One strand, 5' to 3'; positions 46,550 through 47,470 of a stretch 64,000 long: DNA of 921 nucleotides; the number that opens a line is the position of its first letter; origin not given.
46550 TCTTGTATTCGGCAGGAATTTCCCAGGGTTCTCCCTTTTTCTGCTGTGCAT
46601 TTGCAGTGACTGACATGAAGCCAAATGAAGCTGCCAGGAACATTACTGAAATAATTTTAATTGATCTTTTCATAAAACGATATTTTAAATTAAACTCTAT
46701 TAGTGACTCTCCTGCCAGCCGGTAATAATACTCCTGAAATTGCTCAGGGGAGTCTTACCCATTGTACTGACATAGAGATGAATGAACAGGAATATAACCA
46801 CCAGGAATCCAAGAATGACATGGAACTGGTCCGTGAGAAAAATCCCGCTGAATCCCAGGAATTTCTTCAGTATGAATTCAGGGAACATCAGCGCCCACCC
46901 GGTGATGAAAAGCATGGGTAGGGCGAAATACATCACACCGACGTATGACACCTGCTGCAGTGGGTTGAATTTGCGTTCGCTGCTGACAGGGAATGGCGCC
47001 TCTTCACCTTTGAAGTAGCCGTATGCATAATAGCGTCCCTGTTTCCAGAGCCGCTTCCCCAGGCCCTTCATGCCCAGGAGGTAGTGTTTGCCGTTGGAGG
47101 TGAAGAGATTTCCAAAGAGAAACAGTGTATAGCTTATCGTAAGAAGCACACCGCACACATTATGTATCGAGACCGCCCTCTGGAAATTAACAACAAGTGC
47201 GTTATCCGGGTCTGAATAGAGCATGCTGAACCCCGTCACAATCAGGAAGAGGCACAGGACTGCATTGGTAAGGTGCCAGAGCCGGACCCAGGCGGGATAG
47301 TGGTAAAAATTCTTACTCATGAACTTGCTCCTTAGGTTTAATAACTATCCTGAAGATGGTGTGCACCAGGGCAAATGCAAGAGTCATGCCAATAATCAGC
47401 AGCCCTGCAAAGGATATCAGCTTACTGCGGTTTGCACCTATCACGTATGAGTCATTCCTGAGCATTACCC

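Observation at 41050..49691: Multihaem cytochrome / outer-membrane barrel gene cluster with co-located CcsBA maturase and FNR-type regulator: candidate undescribed envelope-spanning electron-transfer system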

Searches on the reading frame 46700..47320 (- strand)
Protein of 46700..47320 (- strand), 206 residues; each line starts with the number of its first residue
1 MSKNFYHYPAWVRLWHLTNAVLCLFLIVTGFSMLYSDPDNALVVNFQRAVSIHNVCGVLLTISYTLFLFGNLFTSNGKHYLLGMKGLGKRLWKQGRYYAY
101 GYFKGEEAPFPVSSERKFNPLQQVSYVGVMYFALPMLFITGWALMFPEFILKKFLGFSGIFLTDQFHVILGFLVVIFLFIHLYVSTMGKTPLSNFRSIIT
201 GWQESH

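Call 3: search_protein_families(library=pfam, proteins=[window:46700-47320:-], max_evalue=0.1)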
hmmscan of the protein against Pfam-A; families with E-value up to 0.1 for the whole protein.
window:46700-47320:- (206 aa): 3 families
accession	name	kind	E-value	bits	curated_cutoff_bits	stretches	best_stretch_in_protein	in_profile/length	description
PF01292.26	Ni_hydr_CYTB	-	1.2e-23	84.3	30.1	1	7-201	1-179/179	Prokaryotic cytochrome b561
PF14358.11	DUF4405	-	0.00032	21.6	26.7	1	130-184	20-64/66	Domain of unknown function (DUF4405)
PF04713.17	Pox_I5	-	0.085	13.4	25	1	20-69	13-67/75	Poxvirus protein I5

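Call 4: search_protein_families(library=ncbifam, proteins=[window:46700-47320:-], max_evalue=0.1)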
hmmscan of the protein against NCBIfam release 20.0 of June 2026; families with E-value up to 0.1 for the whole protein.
window:46700-47320:- (206 aa): 4 families
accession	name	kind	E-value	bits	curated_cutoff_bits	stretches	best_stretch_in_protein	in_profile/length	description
NF011582.1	PRK15006.1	equivalog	8.9e-51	172.8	204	1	3-203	54-246/248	thiosulfate reductase cytochrome B subunit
TIGR02125.1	CytB-hydogenase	equivalog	5.3e-12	45.7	121.5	1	6-204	1-209/212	Ni/Fe-hydrogenase, b-type cytochrome subunit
TIGR01583.1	formate-DH-gamm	equivalog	9.8e-09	35.5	115.85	1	7-204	4-186/204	formate dehydrogenase subunit gamma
NF007551.0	PRK10171.1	equivalog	0.01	15.5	442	1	5-145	11-151/235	Ni/Fe-hydrogenase b-type cytochrome subunit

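Call 10: find_homologous_proteins(query=window:46700-47320:-, max_evalue=0.00001)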
Query window:46700-47320:- (206 aa): 493 proteins with E <= 0.00001 among 576 candidates; the best 120 are listed.
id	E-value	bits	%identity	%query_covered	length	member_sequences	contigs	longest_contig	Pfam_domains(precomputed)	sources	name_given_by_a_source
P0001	3.3e-131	453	96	100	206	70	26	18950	PF01292.27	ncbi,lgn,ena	-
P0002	1.6e-122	425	89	100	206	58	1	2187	PF01292.27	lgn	-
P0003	1.8e-121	421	88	100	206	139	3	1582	PF01292.27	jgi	-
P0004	3.7e-121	420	87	100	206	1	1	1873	PF01292.27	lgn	-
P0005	5.4e-121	420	87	100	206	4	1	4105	PF01292.27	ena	-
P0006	1.2e-120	419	86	100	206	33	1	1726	PF01292.27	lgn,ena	-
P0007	2.1e-120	418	87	100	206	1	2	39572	PF01292.27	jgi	-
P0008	1.2e-119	416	86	100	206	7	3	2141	PF01292.27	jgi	-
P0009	4.7e-119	414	84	100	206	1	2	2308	PF14358.12,PF01292.27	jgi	-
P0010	7.5e-119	413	85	100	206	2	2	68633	PF01292.27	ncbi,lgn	-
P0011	1.6e-118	412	85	100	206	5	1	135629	PF01292.27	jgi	-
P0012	2.1e-118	411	85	100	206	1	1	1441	PF01292.27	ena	-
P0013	4.7e-118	410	86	100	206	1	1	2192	PF01292.27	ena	-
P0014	1.1e-117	409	83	100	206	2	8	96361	PF01292.27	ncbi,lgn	-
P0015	1.5e-117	409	86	100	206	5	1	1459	PF01292.27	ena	-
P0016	5.0e-117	407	84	100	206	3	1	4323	PF01292.27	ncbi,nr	ncbi:MAG: cytochrome B [Bacteroidia bacterium]|nr:MAG: cytochrome B [Bacteroidia bacterium]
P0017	6.5e-117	407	84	100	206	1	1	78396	PF01292.27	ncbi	-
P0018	1.1e-116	406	84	100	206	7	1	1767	PF01292.27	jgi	jgi:thiosulfate reductase cytochrome b subunit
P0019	1.1e-116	406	84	100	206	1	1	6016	PF01292.27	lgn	-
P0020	2.7e-116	405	83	100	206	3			PF01292.27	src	-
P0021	3.5e-116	404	83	100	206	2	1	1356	PF01292.27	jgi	-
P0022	4.5e-116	404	85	100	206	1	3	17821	PF01292.27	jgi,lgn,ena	-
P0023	1.2e-115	402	83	100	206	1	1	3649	PF01292.27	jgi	jgi:thiosulfate reductase cytochrome b subunit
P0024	2.3e-115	402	83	100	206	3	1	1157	PF01292.27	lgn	-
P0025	2.3e-114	398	83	100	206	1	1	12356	PF01292.27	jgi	-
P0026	3.1e-114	398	82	100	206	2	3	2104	PF01292.27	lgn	-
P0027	3.4e-114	398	82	100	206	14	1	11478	PF01292.27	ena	-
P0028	1.2e-112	393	82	100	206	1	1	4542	PF01292.27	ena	-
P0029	1.9e-112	392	81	100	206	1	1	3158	PF01292.27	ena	-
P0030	2.9e-112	391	81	100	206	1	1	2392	PF01292.27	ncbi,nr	ncbi:MAG: cytochrome b/b6 domain-containing protein [Bacteroidales bacterium]|nr:cytochrome b/b6 dom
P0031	7.0e-110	384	90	91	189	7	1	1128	PF01292.27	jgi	jgi:thiosulfate reductase cytochrome b subunit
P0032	4.0e-109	381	89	91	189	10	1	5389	PF01292.27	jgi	-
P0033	5.1e-105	368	86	91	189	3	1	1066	PF01292.27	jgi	jgi:thiosulfate reductase cytochrome b subunit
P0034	3.4e-104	365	86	91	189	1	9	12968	PF01292.27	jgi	jgi:thiosulfate reductase cytochrome b subunit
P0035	7.8e-102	357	90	84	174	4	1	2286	PF01292.27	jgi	-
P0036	2.6e-98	346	84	84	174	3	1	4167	PF01292.27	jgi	jgi:thiosulfate reductase cytochrome b subunit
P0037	8.0e-98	344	84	84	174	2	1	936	PF01292.27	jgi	jgi:thiosulfate reductase cytochrome b subunit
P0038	1.7e-93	330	82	84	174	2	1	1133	PF01292.27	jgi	-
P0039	2.1e-93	330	68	100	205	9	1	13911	PF01292.27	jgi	jgi:thiosulfate reductase cytochrome b subunit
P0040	4.4e-93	329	72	100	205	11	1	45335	PF01292.27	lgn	-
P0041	1.1e-92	327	67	100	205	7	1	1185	PF01292.27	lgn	-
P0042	1.3e-91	324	71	100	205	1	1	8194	PF01292.27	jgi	jgi:thiosulfate reductase cytochrome b subunit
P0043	1.4e-91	324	68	100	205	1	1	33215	PF01292.27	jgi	-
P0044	1.7e-91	324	67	100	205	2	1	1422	PF01292.27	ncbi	-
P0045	1.3e-90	321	67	100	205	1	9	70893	PF01292.27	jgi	jgi:thiosulfate reductase cytochrome b subunit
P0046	2.2e-90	320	72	98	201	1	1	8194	PF01292.27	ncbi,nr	ncbi:MAG: cytochrome b/b6 domain-containing protein [Tenuifilaceae bacterium]|nr:cytochrome b/b6 dom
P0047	2.8e-90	320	68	100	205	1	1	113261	PF01292.27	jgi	jgi:thiosulfate reductase cytochrome b subunit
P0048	3.9e-90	319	67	100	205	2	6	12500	PF01292.27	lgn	-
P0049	4.9e-90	319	67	100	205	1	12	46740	PF01292.27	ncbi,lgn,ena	-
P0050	5.7e-90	319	67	100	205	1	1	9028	PF01292.27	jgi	jgi:thiosulfate reductase cytochrome b subunit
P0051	7.8e-90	318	67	100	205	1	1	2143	PF01292.27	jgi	-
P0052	1.2e-89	317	67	100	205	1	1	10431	PF01292.27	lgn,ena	-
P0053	1.6e-89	317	67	100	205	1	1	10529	PF01292.27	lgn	-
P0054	4.5e-89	316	67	100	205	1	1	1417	PF01292.27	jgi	jgi:thiosulfate reductase cytochrome b subunit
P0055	9.4e-89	315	65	100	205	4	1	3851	PF01292.27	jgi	jgi:thiosulfate reductase cytochrome b subunit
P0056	2.1e-88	313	65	100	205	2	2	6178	PF01292.27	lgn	-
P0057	2.6e-88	313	68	100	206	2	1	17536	PF01292.27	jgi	jgi:thiosulfate reductase cytochrome b subunit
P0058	3.8e-88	313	67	100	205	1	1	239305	PF01292.27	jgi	jgi:thiosulfate reductase cytochrome b subunit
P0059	5.2e-88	312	85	76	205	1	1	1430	PF01292.27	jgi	-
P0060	5.2e-88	312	67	100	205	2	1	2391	PF01292.27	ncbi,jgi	-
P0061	8.2e-88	311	66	100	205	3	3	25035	PF01292.27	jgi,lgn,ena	-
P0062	1.4e-87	311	67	100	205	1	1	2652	PF01292.27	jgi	jgi:thiosulfate reductase cytochrome b subunit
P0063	1.7e-87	310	67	100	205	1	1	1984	PF01292.27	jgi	jgi:thiosulfate reductase cytochrome b subunit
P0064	2.9e-87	310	66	100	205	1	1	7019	PF01292.27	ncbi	-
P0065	3.8e-87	309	65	100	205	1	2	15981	PF01292.27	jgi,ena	-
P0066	4.0e-87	309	67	100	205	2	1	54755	PF01292.27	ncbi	-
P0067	9.4e-87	308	65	100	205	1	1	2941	PF01292.27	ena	-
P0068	1.1e-86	308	65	100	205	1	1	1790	PF01292.27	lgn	-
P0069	1.4e-86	307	66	100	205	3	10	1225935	PF01292.27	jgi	jgi:thiosulfate reductase cytochrome b subunit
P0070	1.6e-86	307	65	100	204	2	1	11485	PF01292.27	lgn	-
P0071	6.4e-86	305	64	100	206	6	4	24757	PF01292.27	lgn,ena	-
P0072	2.3e-85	303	66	100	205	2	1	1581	PF01292.27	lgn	-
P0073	3.2e-85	303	65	100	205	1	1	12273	PF01292.27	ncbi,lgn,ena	-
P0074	3.4e-85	303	65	100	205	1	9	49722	PF01292.27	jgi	jgi:thiosulfate reductase cytochrome b subunit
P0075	5.8e-85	302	63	100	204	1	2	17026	PF01292.27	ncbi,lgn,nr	ncbi:MAG: cytochrome b/b6 domain-containing protein [Bacteroidales bacterium]|nr:cytochrome b/b6 dom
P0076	1.2e-84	301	66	100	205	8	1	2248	PF01292.27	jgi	-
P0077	1.3e-84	301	65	100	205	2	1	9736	PF01292.27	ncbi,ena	-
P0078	1.9e-84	300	66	100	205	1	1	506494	PF01292.27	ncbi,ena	-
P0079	2.8e-84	300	65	100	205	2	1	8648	PF01292.27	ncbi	ncbi:MAG: cytochrome b/b6 domain-containing protein [Bacteroidales bacterium]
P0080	7.4e-84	299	65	100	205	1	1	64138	PF01292.27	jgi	jgi:thiosulfate reductase cytochrome b subunit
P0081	9.7e-84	298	62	100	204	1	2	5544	PF01292.27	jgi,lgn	-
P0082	1.4e-83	298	65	100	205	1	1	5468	PF01292.27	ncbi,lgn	-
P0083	1.4e-83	298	63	100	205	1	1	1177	PF01292.27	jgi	jgi:thiosulfate reductase cytochrome b subunit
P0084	2.0e-83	297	64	100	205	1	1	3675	PF01292.27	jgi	-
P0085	2.2e-83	297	63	100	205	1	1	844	PF01292.27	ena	-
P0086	2.6e-83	297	63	100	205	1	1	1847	PF01292.27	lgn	-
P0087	3.1e-83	297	63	100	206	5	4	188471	PF01292.27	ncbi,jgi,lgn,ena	-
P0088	3.4e-83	296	65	100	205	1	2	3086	PF01292.27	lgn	-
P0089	3.9e-83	296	63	100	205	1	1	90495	PF01292.27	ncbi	-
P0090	4.3e-83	296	61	100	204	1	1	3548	PF01292.27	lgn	-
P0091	6.2e-83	296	61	100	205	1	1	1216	PF01292.27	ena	-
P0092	6.9e-83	295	64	100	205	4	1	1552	PF01292.27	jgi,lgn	-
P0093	2.9e-82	293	63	100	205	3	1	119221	PF01292.27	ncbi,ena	-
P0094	1.1e-81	291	61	100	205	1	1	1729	PF01292.27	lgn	-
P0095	1.2e-81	291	62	100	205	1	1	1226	PF01292.27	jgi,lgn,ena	-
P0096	1.2e-81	291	62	100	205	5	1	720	PF01292.27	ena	-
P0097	4.0e-81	290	63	100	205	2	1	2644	PF01292.27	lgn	-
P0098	4.4e-81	289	64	100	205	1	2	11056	PF01292.27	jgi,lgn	jgi:thiosulfate reductase cytochrome b subunit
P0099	6.3e-81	289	63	100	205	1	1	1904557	PF01292.27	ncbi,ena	-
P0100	1.0e-80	288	61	100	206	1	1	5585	PF01292.27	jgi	jgi:thiosulfate reductase cytochrome b subunit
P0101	1.4e-80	288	63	100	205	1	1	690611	PF01292.27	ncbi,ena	-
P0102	2.6e-80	287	63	100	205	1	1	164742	PF01292.27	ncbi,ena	-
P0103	5.7e-80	286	63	100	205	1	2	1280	PF01292.27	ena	-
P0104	8.6e-80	285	62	100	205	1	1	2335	PF01292.27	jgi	-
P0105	4.9e-79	283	60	100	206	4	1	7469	PF14358.12,PF01292.27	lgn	-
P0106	1.1e-78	282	61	100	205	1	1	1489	PF01292.27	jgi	jgi:thiosulfate reductase cytochrome b subunit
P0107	1.4e-77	278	59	100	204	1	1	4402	PF01292.27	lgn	-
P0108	5.5e-77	276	60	100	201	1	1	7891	PF01292.27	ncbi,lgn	-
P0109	6.4e-77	276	59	100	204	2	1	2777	PF01292.27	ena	-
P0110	1.6e-76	275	59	100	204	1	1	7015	PF01292.27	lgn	-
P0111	2.4e-76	274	58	100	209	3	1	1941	PF14358.12,PF01292.27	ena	-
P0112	1.2e-75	272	58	100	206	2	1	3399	PF14358.12,PF01292.27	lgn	-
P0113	1.9e-74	268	56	100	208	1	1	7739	PF01292.27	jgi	-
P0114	2.6e-74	267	58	98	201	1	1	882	PF01292.27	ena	-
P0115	2.2e-73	264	59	97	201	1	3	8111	PF01292.27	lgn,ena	-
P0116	4.1e-73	263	57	96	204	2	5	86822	PF01292.27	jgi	-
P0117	4.2e-73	263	58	100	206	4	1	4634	PF01292.27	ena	-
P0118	8.8e-73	262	56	100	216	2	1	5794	PF01292.27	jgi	jgi:thiosulfate reductase cytochrome b subunit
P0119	1.3e-72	262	57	100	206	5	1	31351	PF01292.27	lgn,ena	-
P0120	2.4e-72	261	53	100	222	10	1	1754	PF01292.27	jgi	-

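Call 11: find_encoding_contigs(protein=window:46700-47320:-, flank=10000, max_places=4)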
Protein window:46700-47320:- (206 aa): 13 contigs read that carry it; 4 places shown.
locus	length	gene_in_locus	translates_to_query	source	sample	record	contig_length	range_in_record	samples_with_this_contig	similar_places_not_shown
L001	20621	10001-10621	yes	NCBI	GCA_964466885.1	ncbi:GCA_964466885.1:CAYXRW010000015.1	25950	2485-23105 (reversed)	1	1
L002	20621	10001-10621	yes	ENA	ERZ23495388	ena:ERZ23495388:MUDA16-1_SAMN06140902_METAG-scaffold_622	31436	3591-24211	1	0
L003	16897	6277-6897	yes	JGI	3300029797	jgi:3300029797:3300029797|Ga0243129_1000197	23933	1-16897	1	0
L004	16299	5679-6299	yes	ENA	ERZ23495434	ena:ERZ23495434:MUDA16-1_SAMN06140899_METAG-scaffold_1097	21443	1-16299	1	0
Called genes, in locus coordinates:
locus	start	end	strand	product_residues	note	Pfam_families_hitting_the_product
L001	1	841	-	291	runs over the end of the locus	PF02401:LYTB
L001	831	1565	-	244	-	PF02224:Cytidylate_kin, PF13189:Cytidylate_kin2 (faint)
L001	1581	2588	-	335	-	-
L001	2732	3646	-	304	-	PF00892:EamA, PF03151:TPT (weak)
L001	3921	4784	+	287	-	PF01012:ETF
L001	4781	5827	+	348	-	PF01012:ETF, PF00766:ETF_alpha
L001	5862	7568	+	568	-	PF02771:Acyl-CoA_dh_N, PF02770:Acyl-CoA_dh_M, PF00441:Acyl-CoA_dh_1, PF08028:Acyl-CoA_dh_2, PF00441:Acyl-CoA_dh_1, PF12186:AcylCoA_dehyd_C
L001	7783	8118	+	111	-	-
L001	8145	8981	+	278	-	PF19089:DUF5777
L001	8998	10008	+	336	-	PF02085:Cytochrom_CIII (faint), PF14522:Cytochrome_C7 (faint), PF14537:Cytochrom_c3_2 (weak), PF22113:Mtrc-MtrF_II-IV_dom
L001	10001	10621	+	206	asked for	PF01292:Ni_hydr_CYTB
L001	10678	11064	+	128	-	PF00034:Cytochrom_C, PF13442:Cytochrome_CBB3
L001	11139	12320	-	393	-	PF22113:Mtrc-MtrF_II-IV_dom (faint), PF14522:Cytochrome_C7 (faint), PF14537:Cytochrom_c3_2 (faint)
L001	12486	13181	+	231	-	PF00027:cNMP_binding, PF13545:HTH_Crp_2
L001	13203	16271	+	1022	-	PF05140:ResB, PF01578:Cytochrom_C_asm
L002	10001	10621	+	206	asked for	PF01292:Ni_hydr_CYTB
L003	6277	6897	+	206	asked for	PF01292:Ni_hydr_CYTB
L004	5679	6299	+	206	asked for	PF01292:Ni_hydr_CYTB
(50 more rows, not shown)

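Call 12: find_encoding_contigs(protein=P0069, flank=10000, max_places=4)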
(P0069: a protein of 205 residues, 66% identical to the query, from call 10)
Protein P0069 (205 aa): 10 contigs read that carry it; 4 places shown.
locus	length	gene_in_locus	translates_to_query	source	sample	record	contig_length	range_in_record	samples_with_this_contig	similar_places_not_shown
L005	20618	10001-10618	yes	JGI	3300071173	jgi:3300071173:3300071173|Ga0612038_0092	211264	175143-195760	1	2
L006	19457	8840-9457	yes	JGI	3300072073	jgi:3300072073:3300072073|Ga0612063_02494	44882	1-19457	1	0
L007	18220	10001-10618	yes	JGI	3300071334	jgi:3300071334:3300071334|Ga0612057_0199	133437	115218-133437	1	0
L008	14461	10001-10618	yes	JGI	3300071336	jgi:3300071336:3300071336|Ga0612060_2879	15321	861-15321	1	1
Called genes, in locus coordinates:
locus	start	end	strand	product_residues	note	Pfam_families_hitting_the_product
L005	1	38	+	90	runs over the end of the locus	-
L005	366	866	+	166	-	PF05168:HEPN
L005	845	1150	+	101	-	PF01909:NTP_transf_2, PF18765:Polbeta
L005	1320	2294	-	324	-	PF14249:Tocopherol_cycl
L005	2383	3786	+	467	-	PF13442:Cytochrome_CBB3, PF07995:GSDH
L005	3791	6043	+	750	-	PF13620:CarboxypepD_reg (faint), PF13715:CarbopepD_reg_2, PF07715:Plug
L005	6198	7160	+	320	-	-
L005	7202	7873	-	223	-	PF00117:GATase, PF07722:Peptidase_C26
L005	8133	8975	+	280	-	PF19089:DUF5777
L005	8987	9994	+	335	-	PF02085:Cytochrom_CIII (faint), PF14522:Cytochrome_C7 (faint), PF09699:Paired_CXXCH_1 (faint), PF14537:Cytochrom_c3_2 (weak), PF22113:Mtrc-MtrF_II-IV_dom (weak)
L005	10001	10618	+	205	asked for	PF01292:Ni_hydr_CYTB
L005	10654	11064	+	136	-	PF13442:Cytochrome_CBB3, PF00034:Cytochrom_C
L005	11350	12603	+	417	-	PF18962:Por_Secre_tail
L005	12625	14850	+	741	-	PF07715:Plug, PF00593:TonB_dep_Rec_b-barrel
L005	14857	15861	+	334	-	PF14064:HmuY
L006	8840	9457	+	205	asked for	PF01292:Ni_hydr_CYTB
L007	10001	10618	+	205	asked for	PF01292:Ni_hydr_CYTB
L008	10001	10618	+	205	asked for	PF01292:Ni_hydr_CYTB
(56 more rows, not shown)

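Call 14: find_related_loci(query=A1, collection=genome_contigs, flank=8000)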
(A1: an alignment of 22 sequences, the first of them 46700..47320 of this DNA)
Query A1 (206 aa) in genome_contigs; peptide patterns used: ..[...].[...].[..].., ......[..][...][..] (x = any residue, [..] = any of these).
599 stretches matched a pattern (row limit reached: there are more); 581 encode a relative of the query (tblastn E <= 1e-3); the best 80 are kept; 80 distinct loci.
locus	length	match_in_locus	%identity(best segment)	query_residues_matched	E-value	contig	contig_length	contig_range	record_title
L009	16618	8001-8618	98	1-206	1e-134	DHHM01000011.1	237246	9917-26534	MAG TPA_asm: Bacteroidales bacterium UBA4772 UBA4772_contig_935, whole genome shotgun sequence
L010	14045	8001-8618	96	1-206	8e-134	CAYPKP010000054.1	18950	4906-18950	MAG TPA_asm: uncultured Rikenella sp. isolate binchicken_co286_84 genome assembly, contig: NODE_3499_length_18950_cov_14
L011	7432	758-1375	95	1-206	2e-130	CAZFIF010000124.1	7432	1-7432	MAG TPA_asm: uncultured Rikenella sp. isolate binchicken_co42_492 genome assembly, contig: NODE_18148_length_7432_cov_11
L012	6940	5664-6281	93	1-206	3e-129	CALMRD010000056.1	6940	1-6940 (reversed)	MAG TPA_asm: uncultured Bacteroidales bacterium isolate SRR6284161_bin.35_CONCOCT_v1.1_MAG genome assembly, contig: ERZ7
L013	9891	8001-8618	90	1-206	6e-128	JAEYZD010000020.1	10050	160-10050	MAG: Bacteroidetes bacterium isolate OH_CBlB_76 k127_2155006, whole genome shotgun sequence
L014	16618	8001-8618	90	1-206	6e-127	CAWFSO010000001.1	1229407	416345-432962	MAG: uncultured Rikenellaceae bacterium isolate MFD00905.bin.1.61 genome assembly, contig: contig_15766, whole genome sh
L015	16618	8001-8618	90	1-206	1e-126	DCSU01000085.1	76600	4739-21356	MAG TPA_asm: Bacteroidales bacterium UBA1458 UBA1458_contig_7232, whole genome shotgun sequence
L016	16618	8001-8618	89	1-206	2e-125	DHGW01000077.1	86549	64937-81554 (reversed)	MAG TPA_asm: Bacteroidales bacterium UBA4788 UBA4788_contig_14736, whole genome shotgun sequence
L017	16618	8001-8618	87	1-206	9e-125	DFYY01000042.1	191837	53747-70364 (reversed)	MAG TPA_asm: Bacteroidales bacterium UBA4070 UBA4070_contig_4069, whole genome shotgun sequence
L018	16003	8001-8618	89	1-206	4e-125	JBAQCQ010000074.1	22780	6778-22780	MAG: Bacteroidales bacterium isolate MFD12018_ilm_asm_bin14 k127_76374, whole genome shotgun sequence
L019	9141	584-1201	89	1-206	1e-124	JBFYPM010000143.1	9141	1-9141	MAG: Bacteroidales bacterium isolate PPR_0155 k121_6349858, whole genome shotgun sequence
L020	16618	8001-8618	86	1-206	5e-124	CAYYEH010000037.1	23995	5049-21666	MAG TPA_asm: uncultured Rikenella sp. isolate binchicken_co22_192 genome assembly, contig: NODE_2226_length_23995_cov_23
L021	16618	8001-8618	88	1-206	7e-124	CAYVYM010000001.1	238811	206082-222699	MAG TPA_asm: uncultured Rikenella sp. isolate SRP217488_co1_217 genome assembly, contig: NODE_3_length_238811_cov_7.5552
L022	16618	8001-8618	86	1-206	1e-123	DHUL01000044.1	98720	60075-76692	MAG TPA_asm: Bacteroidales bacterium UBA5235 UBA5235_contig_529, whole genome shotgun sequence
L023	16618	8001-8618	86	1-206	8e-124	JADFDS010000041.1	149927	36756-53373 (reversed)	MAG: Bacteroidetes bacterium isolate QR_Bin.26 NODE_6_length_149927_cov_18.8209, whole genome shotgun sequence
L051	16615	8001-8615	54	1-206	3e-74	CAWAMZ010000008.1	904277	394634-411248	MAG: uncultured Bacteroidales bacterium isolate MFD01721.bin.1.121 genome assembly, contig: contig_2931, whole genome sh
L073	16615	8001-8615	52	1-206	5e-72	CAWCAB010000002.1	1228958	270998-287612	MAG: uncultured Bacteroidetes bacterium isolate MFD03804.bin.1.79 genome assembly, contig: contig_3984, whole genome sho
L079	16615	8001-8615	50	2-206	5e-72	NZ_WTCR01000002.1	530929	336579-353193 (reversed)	Labilibaculum euxinus strain A4 NODE_2_length_530929_cov_55.5213, whole genome shotgun sequence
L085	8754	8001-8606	50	2-203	4e-71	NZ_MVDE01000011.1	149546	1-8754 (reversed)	Labilibaculum manganireducens strain 59.10-2M 2648548741, whole genome shotgun sequence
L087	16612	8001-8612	52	2-206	2e-71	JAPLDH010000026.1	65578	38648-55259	MAG: Bacteroidetes bacterium isolate LacPavin_0419_WC90_MAG_42_101 LacPavin_0419_WC90_scaffold_905508, whole genome shot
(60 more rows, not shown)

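Call 29: find_encoding_contigs(protein=P0113, flank=10000, max_places=3)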
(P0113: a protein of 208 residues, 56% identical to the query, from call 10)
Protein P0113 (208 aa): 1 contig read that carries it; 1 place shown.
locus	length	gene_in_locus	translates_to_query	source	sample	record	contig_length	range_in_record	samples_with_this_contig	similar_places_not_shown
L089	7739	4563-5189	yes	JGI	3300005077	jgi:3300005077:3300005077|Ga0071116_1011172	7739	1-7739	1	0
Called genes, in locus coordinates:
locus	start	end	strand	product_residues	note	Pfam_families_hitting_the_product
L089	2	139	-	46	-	?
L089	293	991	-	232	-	PF00027:cNMP_binding, PF13545:HTH_Crp_2, PF00325:Crp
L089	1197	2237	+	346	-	PF14522:Cytochrome_C7 (faint), PF14537:Cytochrom_c3_2 (faint)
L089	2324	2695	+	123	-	-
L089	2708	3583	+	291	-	PF19089:DUF5777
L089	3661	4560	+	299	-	PF09699:Paired_CXXCH_1 (faint), PF14522:Cytochrome_C7 (faint), PF14537:Cytochrom_c3_2 (weak)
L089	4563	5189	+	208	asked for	PF01292:Ni_hydr_CYTB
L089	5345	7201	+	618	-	PF00246:Peptidase_M14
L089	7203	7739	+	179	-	?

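Call 30: find_encoding_contigs(protein=P0118, flank=10000, max_places=3)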
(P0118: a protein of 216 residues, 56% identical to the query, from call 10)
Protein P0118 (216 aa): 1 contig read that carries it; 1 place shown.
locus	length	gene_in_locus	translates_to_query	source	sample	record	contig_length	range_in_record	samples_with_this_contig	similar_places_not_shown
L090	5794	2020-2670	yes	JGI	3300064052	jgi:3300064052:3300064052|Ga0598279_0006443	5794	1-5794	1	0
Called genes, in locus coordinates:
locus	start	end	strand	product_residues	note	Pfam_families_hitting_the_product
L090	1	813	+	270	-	?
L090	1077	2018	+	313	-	PF09699:Paired_CXXCH_1 (faint), PF14537:Cytochrom_c3_2 (faint), PF22113:Mtrc-MtrF_II-IV_dom (faint), PF14522:Cytochrome_C7 (faint), PF02085:Cytochrom_CIII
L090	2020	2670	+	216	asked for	PF01292:Ni_hydr_CYTB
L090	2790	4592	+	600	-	PF00246:Peptidase_M14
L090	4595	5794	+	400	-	?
